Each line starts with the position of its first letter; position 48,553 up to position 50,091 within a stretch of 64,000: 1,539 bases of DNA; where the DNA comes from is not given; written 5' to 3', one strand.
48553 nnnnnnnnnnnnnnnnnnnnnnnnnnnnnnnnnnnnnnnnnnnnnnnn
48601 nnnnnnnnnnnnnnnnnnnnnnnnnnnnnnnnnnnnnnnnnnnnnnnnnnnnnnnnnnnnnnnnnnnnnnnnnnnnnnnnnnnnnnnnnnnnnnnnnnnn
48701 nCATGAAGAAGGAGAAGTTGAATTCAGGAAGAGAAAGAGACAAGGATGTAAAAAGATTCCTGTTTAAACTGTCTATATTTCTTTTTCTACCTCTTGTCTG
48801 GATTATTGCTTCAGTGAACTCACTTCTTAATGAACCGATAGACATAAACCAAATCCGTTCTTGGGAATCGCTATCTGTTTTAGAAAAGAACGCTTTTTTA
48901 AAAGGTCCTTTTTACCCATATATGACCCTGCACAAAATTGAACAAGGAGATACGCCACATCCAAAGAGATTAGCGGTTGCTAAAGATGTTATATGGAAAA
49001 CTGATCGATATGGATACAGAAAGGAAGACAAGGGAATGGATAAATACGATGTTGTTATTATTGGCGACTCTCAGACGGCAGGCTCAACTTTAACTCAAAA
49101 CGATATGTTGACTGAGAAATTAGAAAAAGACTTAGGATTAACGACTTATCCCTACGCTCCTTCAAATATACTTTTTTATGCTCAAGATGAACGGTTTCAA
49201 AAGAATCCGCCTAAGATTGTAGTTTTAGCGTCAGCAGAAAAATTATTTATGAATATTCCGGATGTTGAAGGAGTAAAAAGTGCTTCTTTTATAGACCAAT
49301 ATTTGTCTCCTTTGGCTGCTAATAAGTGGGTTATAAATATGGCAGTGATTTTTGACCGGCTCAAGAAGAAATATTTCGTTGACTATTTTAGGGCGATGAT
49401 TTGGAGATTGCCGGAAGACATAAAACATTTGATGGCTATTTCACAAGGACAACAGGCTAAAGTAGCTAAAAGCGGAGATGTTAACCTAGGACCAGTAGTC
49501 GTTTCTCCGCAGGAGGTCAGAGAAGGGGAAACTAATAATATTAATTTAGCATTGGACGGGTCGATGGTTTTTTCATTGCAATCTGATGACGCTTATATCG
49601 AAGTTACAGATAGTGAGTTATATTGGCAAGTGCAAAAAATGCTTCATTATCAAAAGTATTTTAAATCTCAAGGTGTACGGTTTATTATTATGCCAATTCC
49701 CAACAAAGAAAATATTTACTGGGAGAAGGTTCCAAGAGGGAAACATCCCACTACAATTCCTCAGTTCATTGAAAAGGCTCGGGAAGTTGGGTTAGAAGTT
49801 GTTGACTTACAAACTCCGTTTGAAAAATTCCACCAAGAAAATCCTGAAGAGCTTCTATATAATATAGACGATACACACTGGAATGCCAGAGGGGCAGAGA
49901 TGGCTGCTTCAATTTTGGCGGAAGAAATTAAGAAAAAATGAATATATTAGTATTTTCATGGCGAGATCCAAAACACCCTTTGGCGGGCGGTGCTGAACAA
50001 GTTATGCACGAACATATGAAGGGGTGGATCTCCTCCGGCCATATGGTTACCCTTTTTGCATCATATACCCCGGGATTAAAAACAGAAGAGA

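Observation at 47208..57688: Ten-gene co-directional module combining MBOAT + DHHW/SGNH partner with GT4s, a flippase-like protein, two methyltransferases, an epimerase and a lectin-domain GT-C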

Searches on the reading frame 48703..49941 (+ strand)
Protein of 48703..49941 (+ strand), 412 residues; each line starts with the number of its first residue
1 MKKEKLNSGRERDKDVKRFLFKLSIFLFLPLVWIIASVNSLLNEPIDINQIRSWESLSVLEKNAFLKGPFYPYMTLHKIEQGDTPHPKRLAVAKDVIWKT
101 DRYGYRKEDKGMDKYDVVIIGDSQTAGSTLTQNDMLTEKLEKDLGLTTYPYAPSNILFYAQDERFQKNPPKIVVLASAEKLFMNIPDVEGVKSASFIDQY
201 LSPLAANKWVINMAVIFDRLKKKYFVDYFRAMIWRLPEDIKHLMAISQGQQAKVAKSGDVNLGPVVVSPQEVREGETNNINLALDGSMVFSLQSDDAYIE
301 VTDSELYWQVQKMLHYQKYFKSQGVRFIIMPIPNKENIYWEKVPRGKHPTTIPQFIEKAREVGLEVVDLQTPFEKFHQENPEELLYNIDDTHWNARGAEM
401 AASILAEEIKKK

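Call 3: search_protein_families(library=pfam, proteins=[window:48703-49941:+], max_evalue=0.01)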
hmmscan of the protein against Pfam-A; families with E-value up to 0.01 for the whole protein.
window:48703-49941:+ (412 aa): 2 families
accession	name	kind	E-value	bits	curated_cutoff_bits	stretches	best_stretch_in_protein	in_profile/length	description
PF16822.11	ALGX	-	1.6e-18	67.8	26.5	1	311-412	30-133/268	SGNH hydrolase-like domain, acetyltransferase AlgX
PF00657.28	Lipase_GDSL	-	0.0027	18.3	23.6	0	312-403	116-206/208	GDSL-like Lipase/Acylhydrolase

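Call 4: search_protein_families(library=ncbifam, proteins=[window:48703-49941:+], max_evalue=0.01)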
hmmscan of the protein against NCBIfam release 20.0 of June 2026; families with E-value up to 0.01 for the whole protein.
window:48703-49941:+ (412 aa): 1 family
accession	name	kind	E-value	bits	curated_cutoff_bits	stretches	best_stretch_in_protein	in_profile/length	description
NF047474.1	GDSL_LA_2486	hypoth_equivalog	0.00072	18.9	300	0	357-409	274-325/326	LA_2486 family SGNH/GDSL-type esterase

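Call 12: find_encoding_contigs(protein=window:48703-49941:+, flank=10000, max_places=6)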
Protein window:48703-49941:+ (412 aa): 4 contigs read that carry it; 1 place shown.
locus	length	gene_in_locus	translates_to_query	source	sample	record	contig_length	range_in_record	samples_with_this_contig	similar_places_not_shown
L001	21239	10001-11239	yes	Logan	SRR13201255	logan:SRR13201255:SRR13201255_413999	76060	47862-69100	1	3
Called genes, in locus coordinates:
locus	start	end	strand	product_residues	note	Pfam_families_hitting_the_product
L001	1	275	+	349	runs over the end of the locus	PF13439:Glyco_transf_4, PF13579:Glyco_trans_4_4 (weak), PF00534:Glycos_transf_1, PF13692:Glyco_trans_1_4, PF20706:GT4-conflict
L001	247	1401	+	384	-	PF04188:Mannosyl_trans2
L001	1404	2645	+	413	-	PF01943:Polysacc_synt, PF13440:Polysacc_synt_3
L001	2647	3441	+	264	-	PF00535:Glycos_transf_2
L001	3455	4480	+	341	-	PF13424:TPR_12 (faint), PF14559:TPR_19 (faint), PF07719:TPR_2 (faint), PF13428:TPR_14 (faint), PF00515:TPR_1 (faint)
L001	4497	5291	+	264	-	-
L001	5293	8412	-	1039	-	-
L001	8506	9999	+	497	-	PF03062:MBOAT, PF13813:MBOAT_2 (weak)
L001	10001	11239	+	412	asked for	PF16822:ALGX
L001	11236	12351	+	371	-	PF13439:Glyco_transf_4 (weak), PF20706:GT4-conflict, PF00534:Glycos_transf_1, PF13692:Glyco_trans_1_4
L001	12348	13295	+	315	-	PF03706:LPG_synthase_TM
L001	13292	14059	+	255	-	PF05175:MTS (weak), PF05219:DREV, PF01209:Ubie_methyltran, PF13489:Methyltransf_23, PF13649:Methyltransf_25, PF13847:Methyltransf_31, PF08241:Methyltransf_11, PF08242:Methyltransf_12, +2 more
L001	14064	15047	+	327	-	PF01073:3Beta_HSD, PF01370:Epimerase, PF02719:Polysacc_synt_2, PF04321:RmlD_sub_bind, PF05368:NmrA, PF07993:NAD_binding_4, PF13460:NAD_binding_10, PF16363:GDP_Man_Dehyd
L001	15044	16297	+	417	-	PF13439:Glyco_transf_4, PF13477:Glyco_trans_4_2, PF13579:Glyco_trans_4_4, PF00534:Glycos_transf_1, PF13692:Glyco_trans_1_4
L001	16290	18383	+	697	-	PF13231:PMT_2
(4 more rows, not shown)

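Call 13: find_homologous_proteins(query=window:48703-49941:+)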
Query window:48703-49941:+ (412 aa): 70 proteins with E <= 0.001 among 3573 candidates.
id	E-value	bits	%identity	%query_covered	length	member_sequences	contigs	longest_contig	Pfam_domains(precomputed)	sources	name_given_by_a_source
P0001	7.5e-273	922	100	99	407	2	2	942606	PF16822.12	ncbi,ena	-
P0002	5.5e-145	501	55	98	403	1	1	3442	PF16822.12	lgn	-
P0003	6.7e-130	452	52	96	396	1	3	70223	PF16822.12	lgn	-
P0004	1.1e-95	339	43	96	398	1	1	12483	PF16822.12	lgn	-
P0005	2.3e-95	338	44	96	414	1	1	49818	PF16822.12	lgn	-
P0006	9.3e-69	250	35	96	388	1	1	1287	PF16822.12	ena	-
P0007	9.5e-66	241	37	97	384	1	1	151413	PF16822.12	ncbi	-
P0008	2.2e-64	236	35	89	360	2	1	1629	PF16822.12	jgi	jgi:alginate O-acetyltransferase complex protein AlgJ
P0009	5.9e-64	235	34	89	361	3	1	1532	PF16822.12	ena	-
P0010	9.1e-63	231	36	89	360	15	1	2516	PF16822.12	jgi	jgi:hypothetical protein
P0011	5.8e-62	228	33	94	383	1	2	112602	PF16822.12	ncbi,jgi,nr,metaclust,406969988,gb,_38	ncbi:MAG: hypothetical protein ACD_26C00034G0038 [uncultured bacterium]|nr:MAG: hypothetical protein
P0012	7.3e-62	228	34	96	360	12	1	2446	PF16822.12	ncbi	-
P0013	7.6e-62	228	34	89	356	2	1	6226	PF16822.12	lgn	-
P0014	2.7e-61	226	33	96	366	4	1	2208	PF16822.12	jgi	-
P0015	1.7e-60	223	34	89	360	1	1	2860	PF16822.12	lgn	-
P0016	1.7e-59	220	33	94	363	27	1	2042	PF16822.12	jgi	jgi:alginate O-acetyltransferase complex protein AlgJ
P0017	2.7e-59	219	33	95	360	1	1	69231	PF16822.12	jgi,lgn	jgi:hypothetical protein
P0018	4.4e-59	219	33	96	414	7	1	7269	PF16822.12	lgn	-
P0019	9.3e-59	218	36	96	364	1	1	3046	PF16822.12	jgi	jgi:hypothetical protein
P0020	2.2e-58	216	35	96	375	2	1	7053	PF16822.12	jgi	-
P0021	7.8e-58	214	35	96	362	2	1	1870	PF16822.12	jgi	jgi:alginate O-acetyltransferase complex protein AlgJ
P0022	9.6e-58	214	34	92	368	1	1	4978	PF16822.12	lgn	-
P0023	1.1e-57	214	34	96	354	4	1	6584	PF16822.12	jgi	-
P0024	1.2e-57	214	33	94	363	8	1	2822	PF16822.12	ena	-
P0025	6.8e-57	211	34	88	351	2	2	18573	PF16822.12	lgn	-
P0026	7.5e-57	211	35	96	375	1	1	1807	PF16822.12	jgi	-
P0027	1.4e-56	210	34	89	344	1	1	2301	PF16822.12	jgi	jgi:hypothetical protein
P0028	1.5e-56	210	34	96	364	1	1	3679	PF16822.12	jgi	jgi:alginate O-acetyltransferase complex protein AlgJ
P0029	2.5e-56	210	35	89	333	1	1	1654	PF16822.12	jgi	jgi:alginate O-acetyltransferase complex protein AlgJ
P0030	3.7e-56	209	34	96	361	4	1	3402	PF16822.12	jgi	jgi:hypothetical protein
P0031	1.9e-55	207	34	92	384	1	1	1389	PF16822.12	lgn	-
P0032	3.6e-55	206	33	93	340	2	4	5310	PF16822.12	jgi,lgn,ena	-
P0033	6.1e-55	205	34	96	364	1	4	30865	PF16822.12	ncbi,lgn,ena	-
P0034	7.4e-55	205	35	89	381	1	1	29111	PF16822.12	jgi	jgi:alginate O-acetyltransferase complex protein AlgJ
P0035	8.4e-55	204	32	95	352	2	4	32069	PF16822.12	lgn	-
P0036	9.5e-55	204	34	89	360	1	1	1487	PF16822.12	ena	-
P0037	1.0e-54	204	33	96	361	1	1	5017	PF16822.12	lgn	-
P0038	1.4e-54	204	34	96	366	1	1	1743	PF16822.12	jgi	jgi:alginate O-acetyltransferase complex protein AlgJ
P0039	2.1e-54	203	35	96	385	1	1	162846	PF16822.12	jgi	jgi:alginate O-acetyltransferase complex protein AlgJ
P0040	2.3e-54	203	35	96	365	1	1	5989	PF16822.12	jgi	jgi:alginate O-acetyltransferase complex protein AlgJ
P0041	2.5e-54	203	33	89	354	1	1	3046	PF16822.12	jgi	jgi:lysophospholipase L1-like esterase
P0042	4.6e-54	202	34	96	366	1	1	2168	PF16822.12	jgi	jgi:alginate O-acetyltransferase complex protein AlgJ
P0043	5.2e-54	202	33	92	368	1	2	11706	PF16822.12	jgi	jgi:alginate O-acetyltransferase complex protein AlgJ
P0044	2.1e-53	200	33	96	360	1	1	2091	PF16822.12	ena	-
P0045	5.7e-53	198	34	92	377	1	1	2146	PF16822.12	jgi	jgi:alginate O-acetyltransferase complex protein AlgJ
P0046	1.4e-52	197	33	95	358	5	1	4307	PF16822.12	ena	-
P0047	4.1e-52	196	33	94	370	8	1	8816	PF16822.12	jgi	-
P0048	1.8e-51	194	32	95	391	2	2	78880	PF16822.12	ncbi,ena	-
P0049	4.2e-51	192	33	96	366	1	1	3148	PF16822.12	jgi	jgi:hypothetical protein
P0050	9.4e-51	191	32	97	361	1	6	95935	PF16822.12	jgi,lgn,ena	jgi:hypothetical protein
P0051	1.5e-50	190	31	96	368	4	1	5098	PF16822.12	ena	-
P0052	2.4e-50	190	32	94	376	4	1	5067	PF16822.12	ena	-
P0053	9.6e-50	188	30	96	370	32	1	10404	PF16822.12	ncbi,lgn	-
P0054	1.8e-49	187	32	96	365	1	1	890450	PF16822.12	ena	-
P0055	5.0e-49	185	31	96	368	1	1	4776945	PF16822.12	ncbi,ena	-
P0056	6.6e-49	185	32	93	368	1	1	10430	PF16822.12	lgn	-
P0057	1.3e-48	184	32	91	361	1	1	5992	PF16822.12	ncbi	-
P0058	1.4e-48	184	31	96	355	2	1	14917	PF16822.12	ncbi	-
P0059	1.7e-47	180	31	96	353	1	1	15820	PF16822.12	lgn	-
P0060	6.2e-46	175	31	95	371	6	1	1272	PF16822.12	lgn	-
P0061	2.6e-45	173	31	89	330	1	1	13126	PF16822.12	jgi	-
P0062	1.3e-44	171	30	94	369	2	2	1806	PF16822.12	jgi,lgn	-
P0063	1.5e-44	171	33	84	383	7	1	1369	PF16822.12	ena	-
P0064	5.4e-44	169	31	96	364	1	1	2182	PF16822.12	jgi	jgi:alginate O-acetyltransferase complex protein AlgJ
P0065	2.7e-37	147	32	81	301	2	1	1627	PF16822.12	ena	-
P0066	5.9e-33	133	26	95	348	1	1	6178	PF16822.12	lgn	-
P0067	1.0e-32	132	26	94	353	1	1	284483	PF16822.12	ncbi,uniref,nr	ncbi:hypothetical protein OX283_007025 [Flavobacterium sp. SUN052]|uniref:alginate O-acetyltransfera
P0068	6.6e-32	129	26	96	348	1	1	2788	PF16822.12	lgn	-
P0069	1.4e-30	125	27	94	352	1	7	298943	PF16822.12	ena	-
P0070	1.2e-28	118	27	76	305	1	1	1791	PF16822.12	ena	-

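Call 14: find_encoding_contigs(protein=P0003, flank=10000, max_places=2)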
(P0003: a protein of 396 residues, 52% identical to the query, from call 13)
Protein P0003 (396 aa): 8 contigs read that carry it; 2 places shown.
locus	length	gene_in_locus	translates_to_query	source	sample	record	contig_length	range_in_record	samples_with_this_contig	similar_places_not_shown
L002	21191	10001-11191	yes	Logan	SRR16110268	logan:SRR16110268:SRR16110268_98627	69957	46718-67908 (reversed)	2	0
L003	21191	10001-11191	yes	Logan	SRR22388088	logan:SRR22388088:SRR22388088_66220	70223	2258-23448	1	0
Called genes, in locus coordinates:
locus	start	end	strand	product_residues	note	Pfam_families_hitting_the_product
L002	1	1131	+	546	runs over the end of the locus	PF13231:PMT_2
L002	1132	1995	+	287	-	PF00535:Glycos_transf_2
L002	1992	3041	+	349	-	PF13439:Glyco_transf_4 (weak), PF00534:Glycos_transf_1, PF13692:Glyco_trans_1_4, PF20706:GT4-conflict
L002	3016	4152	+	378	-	PF04188:Mannosyl_trans2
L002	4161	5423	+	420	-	PF13440:Polysacc_synt_3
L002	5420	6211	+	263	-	PF00535:Glycos_transf_2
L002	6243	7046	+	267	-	-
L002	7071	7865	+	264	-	-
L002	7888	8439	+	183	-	PF18915:DUF5667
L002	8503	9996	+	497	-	PF03062:MBOAT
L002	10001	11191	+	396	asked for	PF16822:ALGX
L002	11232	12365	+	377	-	PF13439:Glyco_transf_4, PF20706:GT4-conflict, PF00534:Glycos_transf_1, PF13692:Glyco_trans_1_4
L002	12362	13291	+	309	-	PF03706:LPG_synthase_TM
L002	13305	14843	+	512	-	PF01209:Ubie_methyltran, PF13489:Methyltransf_23, PF13847:Methyltransf_31, PF08241:Methyltransf_11, PF08242:Methyltransf_12, PF13649:Methyltransf_25, PF13489:Methyltransf_23, PF13847:Methyltransf_31, +9 more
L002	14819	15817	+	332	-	PF01073:3Beta_HSD, PF01370:Epimerase, PF04321:RmlD_sub_bind, PF05368:NmrA, PF16363:GDP_Man_Dehyd, PF13460:NAD_binding_10, PF07993:NAD_binding_4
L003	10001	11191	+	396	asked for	PF16822:ALGX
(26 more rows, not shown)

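Call 15: find_encoding_contigs(protein=P0005, flank=10000, max_places=2)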
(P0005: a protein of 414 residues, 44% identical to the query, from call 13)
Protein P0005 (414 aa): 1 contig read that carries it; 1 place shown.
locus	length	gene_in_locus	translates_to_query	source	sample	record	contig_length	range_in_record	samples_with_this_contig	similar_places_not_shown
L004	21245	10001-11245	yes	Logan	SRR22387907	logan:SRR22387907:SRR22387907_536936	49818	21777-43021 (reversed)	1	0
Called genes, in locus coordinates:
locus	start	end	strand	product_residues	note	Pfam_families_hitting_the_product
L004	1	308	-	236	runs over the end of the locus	PF13641:Glyco_tranf_2_3, PF00535:Glycos_transf_2, PF10111:Glyco_tranf_2_2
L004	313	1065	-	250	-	PF00535:Glycos_transf_2, PF10111:Glyco_tranf_2_2 (weak), PF13641:Glyco_tranf_2_3 (weak)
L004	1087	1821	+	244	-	PF01209:Ubie_methyltran (weak), PF05148:Methyltransf_8 (weak), PF13489:Methyltransf_23, PF13847:Methyltransf_31, PF08241:Methyltransf_11, PF08242:Methyltransf_12, PF13649:Methyltransf_25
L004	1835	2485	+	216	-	PF13489:Methyltransf_23, PF00891:Methyltransf_2, PF05175:MTS (weak), PF13847:Methyltransf_31, PF08241:Methyltransf_11, PF08242:Methyltransf_12, PF13649:Methyltransf_25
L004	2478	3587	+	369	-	PF00266:Aminotran_5 (weak), PF01041:DegT_DnrJ_EryC1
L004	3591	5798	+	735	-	PF02366:PMT, PF13231:PMT_2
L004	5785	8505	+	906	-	PF00754:F5_F8_type_C, PF22633:F5_F8_type_C_2 (weak)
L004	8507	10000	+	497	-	PF03062:MBOAT, PF13813:MBOAT_2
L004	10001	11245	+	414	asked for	PF16822:ALGX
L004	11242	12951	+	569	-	PF13472:Lipase_GDSL_2 (faint)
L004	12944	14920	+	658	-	PF13231:PMT_2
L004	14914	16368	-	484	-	-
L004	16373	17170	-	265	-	PF13489:Methyltransf_23, PF13649:Methyltransf_25, PF13847:Methyltransf_31, PF08241:Methyltransf_11, PF08242:Methyltransf_12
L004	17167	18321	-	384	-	PF13439:Glyco_transf_4 (weak), PF00534:Glycos_transf_1, PF13692:Glyco_trans_1_4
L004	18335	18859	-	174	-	-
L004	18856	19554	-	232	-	PF01209:Ubie_methyltran, PF13489:Methyltransf_23, PF01728:FtsJ (faint), PF13847:Methyltransf_31, PF08241:Methyltransf_11, PF08242:Methyltransf_12, PF13649:Methyltransf_25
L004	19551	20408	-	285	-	PF00535:Glycos_transf_2, PF10111:Glyco_tranf_2_2, PF13641:Glyco_tranf_2_3 (faint)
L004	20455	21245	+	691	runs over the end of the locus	PF00754:F5_F8_type_C, PF22633:F5_F8_type_C_2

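Call 16: find_encoding_contigs(protein=P0007, flank=10000, max_places=2)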
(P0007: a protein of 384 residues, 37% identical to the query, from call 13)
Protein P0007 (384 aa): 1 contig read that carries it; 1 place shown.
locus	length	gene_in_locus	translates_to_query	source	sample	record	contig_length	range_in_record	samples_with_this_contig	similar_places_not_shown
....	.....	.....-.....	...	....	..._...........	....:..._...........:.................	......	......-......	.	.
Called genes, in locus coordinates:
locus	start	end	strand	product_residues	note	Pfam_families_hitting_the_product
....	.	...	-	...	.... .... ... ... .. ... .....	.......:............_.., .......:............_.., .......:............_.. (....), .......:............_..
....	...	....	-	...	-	-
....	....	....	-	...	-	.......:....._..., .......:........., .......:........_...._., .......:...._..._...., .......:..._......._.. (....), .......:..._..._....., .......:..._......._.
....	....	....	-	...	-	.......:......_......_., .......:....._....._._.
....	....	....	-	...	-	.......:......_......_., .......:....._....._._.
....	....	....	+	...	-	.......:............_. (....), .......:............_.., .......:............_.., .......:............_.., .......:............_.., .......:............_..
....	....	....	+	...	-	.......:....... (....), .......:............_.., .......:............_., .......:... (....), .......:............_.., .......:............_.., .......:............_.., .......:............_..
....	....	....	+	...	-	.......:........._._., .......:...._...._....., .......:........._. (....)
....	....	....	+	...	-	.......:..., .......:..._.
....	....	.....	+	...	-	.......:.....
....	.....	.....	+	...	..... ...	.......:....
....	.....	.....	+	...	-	-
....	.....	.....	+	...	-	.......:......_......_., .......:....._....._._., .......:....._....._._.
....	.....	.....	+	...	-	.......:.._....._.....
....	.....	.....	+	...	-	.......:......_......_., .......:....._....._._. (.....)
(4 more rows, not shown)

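Call 18: find_encoding_contigs(protein=P0001, flank=2000, max_places=3)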
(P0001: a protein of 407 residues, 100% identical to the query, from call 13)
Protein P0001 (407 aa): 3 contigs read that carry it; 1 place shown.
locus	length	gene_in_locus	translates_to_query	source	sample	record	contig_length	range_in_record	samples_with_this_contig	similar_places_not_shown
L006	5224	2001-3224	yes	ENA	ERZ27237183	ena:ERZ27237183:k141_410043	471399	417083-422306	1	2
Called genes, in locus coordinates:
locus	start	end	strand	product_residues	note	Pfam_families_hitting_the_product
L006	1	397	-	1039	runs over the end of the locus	-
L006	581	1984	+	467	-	PF03062:MBOAT, PF13813:MBOAT_2 (weak)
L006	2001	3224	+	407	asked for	PF16822:ALGX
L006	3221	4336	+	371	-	PF13439:Glyco_transf_4 (weak), PF20706:GT4-conflict, PF00534:Glycos_transf_1, PF13692:Glyco_trans_1_4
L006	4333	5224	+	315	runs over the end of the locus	PF03706:LPG_synthase_TM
